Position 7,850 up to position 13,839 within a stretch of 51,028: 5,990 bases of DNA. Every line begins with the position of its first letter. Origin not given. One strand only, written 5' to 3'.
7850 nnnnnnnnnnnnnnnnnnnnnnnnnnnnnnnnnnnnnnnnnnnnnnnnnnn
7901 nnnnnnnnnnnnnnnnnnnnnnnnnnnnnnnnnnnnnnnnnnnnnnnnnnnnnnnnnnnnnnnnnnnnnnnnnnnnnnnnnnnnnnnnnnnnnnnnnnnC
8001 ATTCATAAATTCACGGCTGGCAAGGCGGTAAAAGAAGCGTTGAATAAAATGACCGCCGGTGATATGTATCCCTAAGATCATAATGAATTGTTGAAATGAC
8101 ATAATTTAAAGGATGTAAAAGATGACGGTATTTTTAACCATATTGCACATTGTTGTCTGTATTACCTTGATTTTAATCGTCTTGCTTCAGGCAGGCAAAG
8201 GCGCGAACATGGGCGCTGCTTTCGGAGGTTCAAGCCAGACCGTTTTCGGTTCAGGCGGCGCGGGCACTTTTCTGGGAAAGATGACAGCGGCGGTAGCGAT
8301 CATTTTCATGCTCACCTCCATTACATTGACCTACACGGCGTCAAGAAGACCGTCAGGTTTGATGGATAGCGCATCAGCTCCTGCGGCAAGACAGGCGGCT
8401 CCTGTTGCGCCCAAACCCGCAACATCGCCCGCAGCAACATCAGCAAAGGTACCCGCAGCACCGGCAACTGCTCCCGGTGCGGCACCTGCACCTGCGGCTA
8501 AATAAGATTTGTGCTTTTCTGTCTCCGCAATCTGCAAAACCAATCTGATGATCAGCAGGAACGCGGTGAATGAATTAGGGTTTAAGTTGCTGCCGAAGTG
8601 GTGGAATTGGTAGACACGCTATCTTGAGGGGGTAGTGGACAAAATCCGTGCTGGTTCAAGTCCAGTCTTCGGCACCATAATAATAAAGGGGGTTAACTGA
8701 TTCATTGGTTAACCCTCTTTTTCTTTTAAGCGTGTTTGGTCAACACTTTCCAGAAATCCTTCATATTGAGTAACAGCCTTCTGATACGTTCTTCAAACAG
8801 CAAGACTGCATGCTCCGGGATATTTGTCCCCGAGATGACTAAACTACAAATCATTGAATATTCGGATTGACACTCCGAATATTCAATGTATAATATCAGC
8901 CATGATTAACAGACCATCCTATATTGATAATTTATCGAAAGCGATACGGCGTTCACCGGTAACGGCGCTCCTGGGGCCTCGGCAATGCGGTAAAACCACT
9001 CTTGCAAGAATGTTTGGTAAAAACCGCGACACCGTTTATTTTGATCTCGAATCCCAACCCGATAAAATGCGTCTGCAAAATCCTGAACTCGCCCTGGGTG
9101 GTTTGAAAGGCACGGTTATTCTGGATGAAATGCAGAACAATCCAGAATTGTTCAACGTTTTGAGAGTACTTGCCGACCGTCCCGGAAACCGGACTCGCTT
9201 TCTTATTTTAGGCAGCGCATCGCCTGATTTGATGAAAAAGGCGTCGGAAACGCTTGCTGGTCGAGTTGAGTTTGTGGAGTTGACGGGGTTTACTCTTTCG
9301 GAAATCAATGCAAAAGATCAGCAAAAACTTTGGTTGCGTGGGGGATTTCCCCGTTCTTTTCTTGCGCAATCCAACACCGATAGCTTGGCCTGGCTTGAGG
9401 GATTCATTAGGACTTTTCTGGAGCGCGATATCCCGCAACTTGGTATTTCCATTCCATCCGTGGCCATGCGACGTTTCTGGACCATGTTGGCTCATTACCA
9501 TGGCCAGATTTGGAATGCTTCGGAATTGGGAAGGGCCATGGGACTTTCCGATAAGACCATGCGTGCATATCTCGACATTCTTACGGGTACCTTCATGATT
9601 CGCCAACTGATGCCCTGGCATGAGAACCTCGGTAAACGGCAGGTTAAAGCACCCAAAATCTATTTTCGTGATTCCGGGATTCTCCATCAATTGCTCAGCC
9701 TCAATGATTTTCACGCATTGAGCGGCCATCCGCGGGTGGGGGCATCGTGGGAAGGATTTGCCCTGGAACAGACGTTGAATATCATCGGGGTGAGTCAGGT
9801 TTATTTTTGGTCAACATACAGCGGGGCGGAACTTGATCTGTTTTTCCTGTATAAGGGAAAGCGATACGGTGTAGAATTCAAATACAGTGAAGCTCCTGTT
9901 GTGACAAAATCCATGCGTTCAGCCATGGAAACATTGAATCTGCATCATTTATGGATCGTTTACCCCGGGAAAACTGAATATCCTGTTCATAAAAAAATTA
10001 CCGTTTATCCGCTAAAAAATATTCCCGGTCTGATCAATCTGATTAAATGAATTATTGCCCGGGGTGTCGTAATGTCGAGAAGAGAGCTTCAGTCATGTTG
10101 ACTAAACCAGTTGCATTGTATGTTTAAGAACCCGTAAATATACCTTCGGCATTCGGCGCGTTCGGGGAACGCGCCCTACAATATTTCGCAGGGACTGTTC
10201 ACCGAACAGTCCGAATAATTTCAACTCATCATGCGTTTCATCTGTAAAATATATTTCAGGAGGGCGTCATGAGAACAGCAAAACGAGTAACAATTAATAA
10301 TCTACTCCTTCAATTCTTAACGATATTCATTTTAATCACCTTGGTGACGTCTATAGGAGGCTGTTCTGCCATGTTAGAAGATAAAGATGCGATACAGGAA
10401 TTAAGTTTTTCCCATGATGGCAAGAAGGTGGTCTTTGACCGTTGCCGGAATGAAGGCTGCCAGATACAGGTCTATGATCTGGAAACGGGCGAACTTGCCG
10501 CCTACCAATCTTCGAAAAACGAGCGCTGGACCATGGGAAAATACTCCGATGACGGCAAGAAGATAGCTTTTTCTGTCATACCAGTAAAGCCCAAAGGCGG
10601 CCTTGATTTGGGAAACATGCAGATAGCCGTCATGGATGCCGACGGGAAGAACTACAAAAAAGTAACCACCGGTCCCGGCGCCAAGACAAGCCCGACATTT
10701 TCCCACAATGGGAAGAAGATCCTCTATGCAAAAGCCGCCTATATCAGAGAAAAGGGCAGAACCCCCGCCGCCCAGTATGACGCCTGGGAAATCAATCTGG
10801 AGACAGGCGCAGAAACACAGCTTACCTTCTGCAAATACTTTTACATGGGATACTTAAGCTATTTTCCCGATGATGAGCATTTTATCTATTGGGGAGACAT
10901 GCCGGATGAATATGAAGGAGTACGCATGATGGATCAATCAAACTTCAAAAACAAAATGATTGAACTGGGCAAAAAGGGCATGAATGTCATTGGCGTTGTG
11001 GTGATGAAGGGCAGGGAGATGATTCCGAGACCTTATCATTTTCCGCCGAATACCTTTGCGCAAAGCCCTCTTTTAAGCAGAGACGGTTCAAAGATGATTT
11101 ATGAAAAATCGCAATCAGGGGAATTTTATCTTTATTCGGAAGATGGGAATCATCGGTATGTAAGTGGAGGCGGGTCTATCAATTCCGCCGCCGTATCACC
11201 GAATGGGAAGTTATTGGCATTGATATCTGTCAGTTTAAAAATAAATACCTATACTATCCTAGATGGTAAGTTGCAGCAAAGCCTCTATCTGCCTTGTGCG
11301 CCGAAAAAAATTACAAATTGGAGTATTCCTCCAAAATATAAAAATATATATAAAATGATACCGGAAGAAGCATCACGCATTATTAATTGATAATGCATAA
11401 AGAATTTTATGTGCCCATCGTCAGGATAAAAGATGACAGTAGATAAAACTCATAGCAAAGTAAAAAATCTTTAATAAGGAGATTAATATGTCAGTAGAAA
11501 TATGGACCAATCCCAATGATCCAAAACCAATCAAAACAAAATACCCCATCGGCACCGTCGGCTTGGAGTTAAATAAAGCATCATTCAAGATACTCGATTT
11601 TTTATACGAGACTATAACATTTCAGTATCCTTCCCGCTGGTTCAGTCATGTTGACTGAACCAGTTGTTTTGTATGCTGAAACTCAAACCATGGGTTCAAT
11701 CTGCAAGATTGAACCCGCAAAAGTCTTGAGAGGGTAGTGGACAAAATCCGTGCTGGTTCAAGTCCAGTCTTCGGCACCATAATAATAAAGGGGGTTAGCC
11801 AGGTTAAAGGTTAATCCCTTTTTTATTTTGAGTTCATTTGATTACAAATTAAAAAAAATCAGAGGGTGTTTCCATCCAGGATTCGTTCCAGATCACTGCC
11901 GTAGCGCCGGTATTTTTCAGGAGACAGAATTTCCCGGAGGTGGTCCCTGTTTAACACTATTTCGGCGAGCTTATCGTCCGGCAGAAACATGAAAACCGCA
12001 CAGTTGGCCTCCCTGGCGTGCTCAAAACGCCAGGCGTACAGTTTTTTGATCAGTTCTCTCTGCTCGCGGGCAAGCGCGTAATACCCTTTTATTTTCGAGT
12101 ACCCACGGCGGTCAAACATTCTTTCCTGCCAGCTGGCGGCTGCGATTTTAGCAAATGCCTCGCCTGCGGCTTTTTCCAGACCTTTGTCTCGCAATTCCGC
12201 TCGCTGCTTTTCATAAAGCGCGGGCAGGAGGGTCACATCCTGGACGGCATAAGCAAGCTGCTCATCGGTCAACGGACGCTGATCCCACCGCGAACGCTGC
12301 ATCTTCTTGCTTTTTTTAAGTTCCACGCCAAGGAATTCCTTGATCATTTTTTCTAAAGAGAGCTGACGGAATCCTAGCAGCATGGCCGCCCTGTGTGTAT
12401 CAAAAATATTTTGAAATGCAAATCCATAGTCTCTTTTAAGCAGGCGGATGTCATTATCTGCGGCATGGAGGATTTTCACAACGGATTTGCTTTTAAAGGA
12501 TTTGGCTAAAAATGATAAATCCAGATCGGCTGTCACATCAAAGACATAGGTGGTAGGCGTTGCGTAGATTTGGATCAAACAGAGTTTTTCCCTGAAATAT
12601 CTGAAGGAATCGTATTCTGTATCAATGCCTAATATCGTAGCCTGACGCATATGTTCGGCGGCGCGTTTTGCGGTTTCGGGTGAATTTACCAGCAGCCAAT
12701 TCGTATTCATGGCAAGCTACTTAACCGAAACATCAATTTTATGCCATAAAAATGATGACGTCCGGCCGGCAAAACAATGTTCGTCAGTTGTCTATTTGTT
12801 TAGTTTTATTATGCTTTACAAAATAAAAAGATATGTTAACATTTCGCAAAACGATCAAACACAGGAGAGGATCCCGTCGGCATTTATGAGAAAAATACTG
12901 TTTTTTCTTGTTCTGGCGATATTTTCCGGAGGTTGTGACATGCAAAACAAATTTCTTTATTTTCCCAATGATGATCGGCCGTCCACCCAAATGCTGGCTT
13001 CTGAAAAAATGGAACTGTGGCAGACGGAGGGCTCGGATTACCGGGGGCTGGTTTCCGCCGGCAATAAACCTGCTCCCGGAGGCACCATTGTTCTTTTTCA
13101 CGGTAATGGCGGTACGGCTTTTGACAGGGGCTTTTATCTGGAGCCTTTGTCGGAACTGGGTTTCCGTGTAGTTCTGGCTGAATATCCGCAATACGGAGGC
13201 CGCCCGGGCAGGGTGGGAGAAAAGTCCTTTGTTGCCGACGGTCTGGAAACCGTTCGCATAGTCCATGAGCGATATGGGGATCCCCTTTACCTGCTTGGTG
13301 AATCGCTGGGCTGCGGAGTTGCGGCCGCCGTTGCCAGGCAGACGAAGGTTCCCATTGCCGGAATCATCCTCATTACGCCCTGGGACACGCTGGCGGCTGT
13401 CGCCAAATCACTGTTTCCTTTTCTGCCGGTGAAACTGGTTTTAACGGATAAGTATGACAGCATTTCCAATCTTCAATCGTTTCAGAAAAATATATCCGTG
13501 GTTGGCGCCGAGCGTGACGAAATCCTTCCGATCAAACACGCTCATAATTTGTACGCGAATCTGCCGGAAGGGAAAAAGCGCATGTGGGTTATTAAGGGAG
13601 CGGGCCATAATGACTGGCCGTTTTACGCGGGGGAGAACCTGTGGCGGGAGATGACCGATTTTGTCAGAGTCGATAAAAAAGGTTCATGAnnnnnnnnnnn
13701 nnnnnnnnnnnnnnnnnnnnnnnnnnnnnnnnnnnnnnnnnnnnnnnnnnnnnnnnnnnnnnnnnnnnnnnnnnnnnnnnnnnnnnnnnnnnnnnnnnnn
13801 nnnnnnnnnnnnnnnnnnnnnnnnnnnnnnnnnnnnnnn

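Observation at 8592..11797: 3.1-kb islet at tRNA-Leu(GAG) bounded by a 74-bp att-like direct repeat but lacking any integrase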

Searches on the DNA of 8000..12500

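Call 26: search_rna_families(source=window, start=8000, end=12500, threshold=evalue, max_evalue=1)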
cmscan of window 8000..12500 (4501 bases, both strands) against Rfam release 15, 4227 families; matches with E-value up to 1: 1.
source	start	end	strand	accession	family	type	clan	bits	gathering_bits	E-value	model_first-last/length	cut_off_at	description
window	8592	8674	+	RF00005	tRNA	Gene; tRNA;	CL00001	48.4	29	1.9e-08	1-71/71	no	tRNA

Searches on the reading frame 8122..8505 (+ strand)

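Call 7: search_protein_families(library=pfam, proteins=[window:8122-8505:+], max_evalue=0.01)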
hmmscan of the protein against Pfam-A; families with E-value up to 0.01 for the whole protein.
window:8122-8505:+ (127 aa): 1 family
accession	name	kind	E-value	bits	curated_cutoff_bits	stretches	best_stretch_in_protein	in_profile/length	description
PF03840.19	SecG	-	3.8e-22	78.6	29.2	1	4-71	1-69/70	Preprotein translocase SecG subunit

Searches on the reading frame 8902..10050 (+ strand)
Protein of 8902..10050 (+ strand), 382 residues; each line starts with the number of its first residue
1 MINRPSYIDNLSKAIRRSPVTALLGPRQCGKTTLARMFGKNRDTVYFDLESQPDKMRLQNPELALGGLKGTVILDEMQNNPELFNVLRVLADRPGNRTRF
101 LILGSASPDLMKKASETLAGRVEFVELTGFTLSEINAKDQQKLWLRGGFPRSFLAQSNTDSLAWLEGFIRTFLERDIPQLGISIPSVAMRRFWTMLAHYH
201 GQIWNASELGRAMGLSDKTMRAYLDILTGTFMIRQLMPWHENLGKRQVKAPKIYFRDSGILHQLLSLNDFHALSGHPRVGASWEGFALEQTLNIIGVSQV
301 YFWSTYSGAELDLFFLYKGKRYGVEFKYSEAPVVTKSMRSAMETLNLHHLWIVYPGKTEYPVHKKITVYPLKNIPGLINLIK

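Call 7: search_protein_families(library=pfam, proteins=[window:8902-10050:+], max_evalue=0.01)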
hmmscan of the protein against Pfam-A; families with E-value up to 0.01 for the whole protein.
window:8902-10050:+ (382 aa): 3 families
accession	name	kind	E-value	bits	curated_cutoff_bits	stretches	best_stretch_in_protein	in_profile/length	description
PF13635.12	DUF4143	-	7.1e-42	143.3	28.1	1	174-329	1-160/160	Domain of unknown function (DUF4143)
PF13173.12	AAA_14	-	1.1e-23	84.1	27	1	19-135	3-128/129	AAA domain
PF13401.12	AAA_22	-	0.00043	21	27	0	19-54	6-46/130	AAA domain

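Call 37: find_encoding_contigs(protein=window:8902-10050:+, flank=6000, max_places=8)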
Protein window:8902-10050:+ (382 aa): 6 contigs read that carry it; 5 places shown.
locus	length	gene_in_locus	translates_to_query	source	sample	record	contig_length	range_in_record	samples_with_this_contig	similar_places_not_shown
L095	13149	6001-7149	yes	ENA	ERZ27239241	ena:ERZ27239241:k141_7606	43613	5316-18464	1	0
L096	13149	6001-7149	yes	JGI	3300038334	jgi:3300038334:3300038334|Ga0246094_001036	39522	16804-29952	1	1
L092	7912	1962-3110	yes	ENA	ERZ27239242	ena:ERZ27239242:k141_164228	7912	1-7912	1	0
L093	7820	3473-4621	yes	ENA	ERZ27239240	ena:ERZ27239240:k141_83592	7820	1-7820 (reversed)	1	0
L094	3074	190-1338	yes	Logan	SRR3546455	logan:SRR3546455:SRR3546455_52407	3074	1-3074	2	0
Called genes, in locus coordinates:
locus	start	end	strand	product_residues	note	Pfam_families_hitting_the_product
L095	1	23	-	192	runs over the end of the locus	PF02669:KdpC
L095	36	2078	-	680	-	PF00122:E1-E2_ATPase, PF00702:Hydrolase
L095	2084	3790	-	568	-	PF03814:KdpA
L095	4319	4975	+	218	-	PF00730:HhH-GPD, PF00633:HHH (weak)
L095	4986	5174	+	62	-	-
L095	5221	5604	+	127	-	PF03840:SecG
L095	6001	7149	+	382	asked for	PF13173:AAA_14, PF13635:DUF4143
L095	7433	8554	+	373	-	PF23381:Beta-prop_IFT122_1st (faint), PF26550:Tricorn_2nd, PF07676:PD40 (faint), PF26549:Tricorn_N (weak)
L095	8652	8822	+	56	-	-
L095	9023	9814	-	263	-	PF01612:DNA_pol_A_exo1, PF00570:HRDC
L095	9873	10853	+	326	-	PF12146:Hydrolase_4 (weak), PF00561:Abhydrolase_1, PF12697:Abhydrolase_6 (weak)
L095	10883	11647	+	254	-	PF00881:Nitroreductase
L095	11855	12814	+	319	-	PF01032:FecCD, PF00950:ABC-3 (weak)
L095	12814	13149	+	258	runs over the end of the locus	PF13476:AAA_23 (weak), PF00005:ABC_tran, PF02463:SMC_N, PF13304:AAA_21 (faint)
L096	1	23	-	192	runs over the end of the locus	PF02669:KdpC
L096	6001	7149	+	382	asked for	PF13173:AAA_14, PF13635:DUF4143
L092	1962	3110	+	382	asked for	PF13173:AAA_14, PF13635:DUF4143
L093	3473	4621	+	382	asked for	PF13173:AAA_14, PF13635:DUF4143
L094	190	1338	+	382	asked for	PF13173:AAA_14, PF13635:DUF4143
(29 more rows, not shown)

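Call 52: search_protein_families(library=padloc, proteins=[window:8902-10050:+], max_evalue=0.01)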
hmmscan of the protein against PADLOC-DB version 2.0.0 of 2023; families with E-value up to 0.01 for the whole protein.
window:8902-10050:+ (382 aa): 7 families
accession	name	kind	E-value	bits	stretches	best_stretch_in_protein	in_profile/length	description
PDLC04790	PDC-S01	-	7.7e-80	266.7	2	137-373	171-416/422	-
PDLC04789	PDC-S01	-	1.3e-46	157.4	1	1-332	1-344/375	-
PDLC04787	PDC-S01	-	2.2e-21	74.2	1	1-266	10-305/412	-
PDLC04791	PDC-S01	-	4.2e-19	66.5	1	16-356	17-378/395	-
PDLC04786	PDC-S01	-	7e-17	59.3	2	246-370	301-425/439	-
PDLC04788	PDC-S01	-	9.3e-15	52.5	2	8-142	10-158/448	-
PDLC04792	PDC-S01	-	1.5e-06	25.1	0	249-371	303-427/452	-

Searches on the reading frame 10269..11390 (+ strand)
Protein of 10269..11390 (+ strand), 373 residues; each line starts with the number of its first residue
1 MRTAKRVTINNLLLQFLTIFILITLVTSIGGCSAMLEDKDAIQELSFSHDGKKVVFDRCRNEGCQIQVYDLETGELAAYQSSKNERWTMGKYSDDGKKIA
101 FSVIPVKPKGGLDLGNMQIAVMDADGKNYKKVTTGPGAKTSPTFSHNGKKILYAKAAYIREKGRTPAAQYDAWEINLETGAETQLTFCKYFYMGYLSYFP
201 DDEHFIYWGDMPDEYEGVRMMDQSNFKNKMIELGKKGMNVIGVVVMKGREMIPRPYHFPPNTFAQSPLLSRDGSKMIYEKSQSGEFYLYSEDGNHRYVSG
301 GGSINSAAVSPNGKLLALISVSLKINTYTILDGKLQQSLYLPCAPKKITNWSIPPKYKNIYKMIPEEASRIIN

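Call 7: search_protein_families(library=pfam, proteins=[window:10269-11390:+], max_evalue=0.01)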
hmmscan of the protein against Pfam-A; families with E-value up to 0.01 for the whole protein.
window:10269-11390:+ (373 aa): 2 families
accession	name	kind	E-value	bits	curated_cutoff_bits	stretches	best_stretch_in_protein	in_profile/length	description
PF07676.18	PD40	-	1.4e-10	41.2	20.9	0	130-154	2-26/38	WD40-like Beta Propeller Repeat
PF25174.1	Beta-prop_THOC3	-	0.00032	20.2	305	0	38-154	45-147/272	THOC3 beta-propeller domain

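Call 36: find_encoding_contigs(protein=window:10269-11390:+, flank=6000, max_places=8)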
Protein window:10269-11390:+ (373 aa): 4 contigs read that carry it; 4 places shown.
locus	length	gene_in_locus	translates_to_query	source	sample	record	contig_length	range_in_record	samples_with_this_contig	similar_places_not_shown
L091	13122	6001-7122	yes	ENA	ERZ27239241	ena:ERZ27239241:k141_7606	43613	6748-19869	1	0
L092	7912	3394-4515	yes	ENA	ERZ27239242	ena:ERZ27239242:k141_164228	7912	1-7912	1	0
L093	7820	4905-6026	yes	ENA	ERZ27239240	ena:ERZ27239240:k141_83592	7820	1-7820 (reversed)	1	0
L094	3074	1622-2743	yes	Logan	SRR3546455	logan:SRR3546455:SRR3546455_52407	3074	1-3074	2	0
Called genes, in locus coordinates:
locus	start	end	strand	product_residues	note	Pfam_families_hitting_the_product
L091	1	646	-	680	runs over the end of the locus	PF00122:E1-E2_ATPase, PF00702:Hydrolase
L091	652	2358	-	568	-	PF03814:KdpA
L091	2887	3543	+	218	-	PF00730:HhH-GPD, PF00633:HHH (weak)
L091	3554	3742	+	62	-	-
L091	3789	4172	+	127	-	PF03840:SecG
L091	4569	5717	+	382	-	PF13173:AAA_14, PF13635:DUF4143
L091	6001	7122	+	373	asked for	PF23381:Beta-prop_IFT122_1st (faint), PF26550:Tricorn_2nd, PF07676:PD40 (faint), PF26549:Tricorn_N (weak)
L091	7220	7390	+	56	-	-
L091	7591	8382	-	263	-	PF01612:DNA_pol_A_exo1, PF00570:HRDC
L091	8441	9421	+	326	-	PF12146:Hydrolase_4 (weak), PF00561:Abhydrolase_1, PF12697:Abhydrolase_6 (weak)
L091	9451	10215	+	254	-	PF00881:Nitroreductase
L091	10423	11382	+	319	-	PF01032:FecCD, PF00950:ABC-3 (weak)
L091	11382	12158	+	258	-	PF13476:AAA_23 (weak), PF00005:ABC_tran, PF02463:SMC_N, PF13304:AAA_21 (faint)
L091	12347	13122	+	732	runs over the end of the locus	PF07715:Plug, PF00593:TonB_dep_Rec_b-barrel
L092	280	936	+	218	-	PF00730:HhH-GPD, PF00633:HHH (weak)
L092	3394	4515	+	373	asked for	PF23381:Beta-prop_IFT122_1st (faint), PF26550:Tricorn_2nd, PF07676:PD40 (faint), PF26549:Tricorn_N (weak)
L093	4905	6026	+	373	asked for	PF23381:Beta-prop_IFT122_1st (faint), PF26550:Tricorn_2nd, PF07676:PD40 (faint), PF26549:Tricorn_N (weak)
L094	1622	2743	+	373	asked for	PF23381:Beta-prop_IFT122_1st (faint), PF26550:Tricorn_2nd, PF07676:PD40 (faint), PF26549:Tricorn_N (weak)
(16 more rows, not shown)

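Call 52: search_protein_families(library=padloc, proteins=[window:10269-11390:+], max_evalue=0.01)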
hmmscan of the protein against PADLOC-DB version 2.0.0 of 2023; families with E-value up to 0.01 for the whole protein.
window:10269-11390:+ (373 aa): 0 families

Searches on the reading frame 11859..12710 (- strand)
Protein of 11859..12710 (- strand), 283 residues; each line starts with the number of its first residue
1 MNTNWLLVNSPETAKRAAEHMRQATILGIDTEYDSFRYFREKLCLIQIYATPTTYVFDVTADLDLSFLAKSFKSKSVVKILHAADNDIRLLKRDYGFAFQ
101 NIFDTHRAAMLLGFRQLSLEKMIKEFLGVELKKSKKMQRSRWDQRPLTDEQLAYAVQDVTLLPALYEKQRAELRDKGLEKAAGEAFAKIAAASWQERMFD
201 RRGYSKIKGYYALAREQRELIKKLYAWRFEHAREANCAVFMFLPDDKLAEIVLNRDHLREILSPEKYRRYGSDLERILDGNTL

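Call 7: search_protein_families(library=pfam, proteins=[window:11859-12710:-], max_evalue=0.01)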
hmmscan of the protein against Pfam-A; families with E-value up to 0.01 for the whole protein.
window:11859-12710:- (283 aa): 2 families
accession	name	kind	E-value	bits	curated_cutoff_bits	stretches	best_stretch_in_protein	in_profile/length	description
PF01612.26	DNA_pol_A_exo1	-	6.8e-37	127.4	23.6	1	9-172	5-171/173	3'-5' exonuclease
PF00570.28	HRDC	-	1.1e-07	32.2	23.8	1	217-274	1-64/68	HRDC domain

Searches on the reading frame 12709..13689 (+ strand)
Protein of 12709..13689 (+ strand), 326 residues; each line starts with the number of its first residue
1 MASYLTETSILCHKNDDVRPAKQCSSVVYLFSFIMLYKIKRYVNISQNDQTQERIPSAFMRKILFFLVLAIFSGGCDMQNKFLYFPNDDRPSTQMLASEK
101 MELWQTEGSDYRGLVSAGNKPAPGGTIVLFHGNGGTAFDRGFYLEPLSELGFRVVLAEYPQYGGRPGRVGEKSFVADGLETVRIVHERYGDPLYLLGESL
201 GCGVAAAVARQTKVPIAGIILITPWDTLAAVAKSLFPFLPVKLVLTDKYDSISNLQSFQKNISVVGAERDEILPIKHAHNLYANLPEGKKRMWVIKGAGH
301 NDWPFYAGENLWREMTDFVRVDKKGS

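Call 7: search_protein_families(library=pfam, proteins=[window:12709-13689:+], max_evalue=0.01)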
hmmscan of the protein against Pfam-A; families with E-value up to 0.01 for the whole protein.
window:12709-13689:+ (326 aa): 6 families
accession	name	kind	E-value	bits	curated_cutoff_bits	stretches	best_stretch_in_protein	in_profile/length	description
PF00561.26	Abhydrolase_1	-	3e-11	43.9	25.8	1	126-236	2-120/245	alpha/beta hydrolase fold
PF12146.15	Hydrolase_4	-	6e-10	39.3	27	1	123-225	3-110/239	Serine aminopeptidase, S33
PF12697.13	Abhydrolase_6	-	7.9e-08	33.7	26.3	1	127-230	1-94/217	Alpha/beta hydrolase family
PF06821.19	Ser_hydrolase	-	0.00035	21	22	1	185-284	49-140/172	Serine hydrolase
PF20408.4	Abhydrolase_11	-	0.0011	19.2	27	1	176-300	62-165/193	Alpha/beta hydrolase domain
PF12695.13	Abhydrolase_5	-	0.0016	18.7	27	0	191-261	57-122/164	Alpha/beta hydrolase family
